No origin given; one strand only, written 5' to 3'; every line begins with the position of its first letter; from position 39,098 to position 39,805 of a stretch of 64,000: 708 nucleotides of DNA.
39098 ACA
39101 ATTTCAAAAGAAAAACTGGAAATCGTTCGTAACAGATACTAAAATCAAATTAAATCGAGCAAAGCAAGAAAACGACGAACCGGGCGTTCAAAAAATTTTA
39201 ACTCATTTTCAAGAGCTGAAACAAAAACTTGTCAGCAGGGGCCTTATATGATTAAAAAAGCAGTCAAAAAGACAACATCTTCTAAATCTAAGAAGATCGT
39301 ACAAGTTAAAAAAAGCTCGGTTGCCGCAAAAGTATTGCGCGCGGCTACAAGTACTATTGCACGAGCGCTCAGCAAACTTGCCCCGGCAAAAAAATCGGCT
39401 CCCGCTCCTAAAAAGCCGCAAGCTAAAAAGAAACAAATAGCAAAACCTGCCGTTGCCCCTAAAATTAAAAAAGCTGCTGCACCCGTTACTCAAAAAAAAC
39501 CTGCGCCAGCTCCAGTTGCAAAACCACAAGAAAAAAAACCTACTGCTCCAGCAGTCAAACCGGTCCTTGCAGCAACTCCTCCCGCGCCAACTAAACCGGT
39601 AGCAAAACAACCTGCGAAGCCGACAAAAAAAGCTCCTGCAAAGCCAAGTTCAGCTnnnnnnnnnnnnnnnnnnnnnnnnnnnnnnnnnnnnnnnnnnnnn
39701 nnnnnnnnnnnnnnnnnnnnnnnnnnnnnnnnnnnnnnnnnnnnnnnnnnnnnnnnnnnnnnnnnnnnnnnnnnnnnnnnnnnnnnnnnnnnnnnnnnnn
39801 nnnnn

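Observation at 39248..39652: Primary sigma factor carries a histone-H1-like Lys/Ala/Pro-rich N-terminal extension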

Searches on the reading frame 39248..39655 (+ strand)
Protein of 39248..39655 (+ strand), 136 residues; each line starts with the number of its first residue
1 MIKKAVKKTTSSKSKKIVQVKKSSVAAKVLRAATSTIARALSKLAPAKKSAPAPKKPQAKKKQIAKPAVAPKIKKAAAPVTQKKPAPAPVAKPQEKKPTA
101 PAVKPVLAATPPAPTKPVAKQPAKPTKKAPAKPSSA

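Call 4: search_protein_families(library=ncbifam, proteins=[window:39248-39652:+], max_evalue=0.01)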
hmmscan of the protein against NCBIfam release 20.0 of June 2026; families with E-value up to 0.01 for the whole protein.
window:39248-39652:+ (135 aa): 0 families

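Call 24: search_protein_families(library=pfam, proteins=[window:39248-39655:+], max_evalue=10)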
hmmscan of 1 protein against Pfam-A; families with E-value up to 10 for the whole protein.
window:39248-39655:+ (136 aa): 0 families

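Call 25: find_homologous_proteins(query=window:39248-39655:+, max_evalue=0.001)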
Query window:39248-39655:+: 3329 candidates shared short words with the query, none scored E <= 0.001.
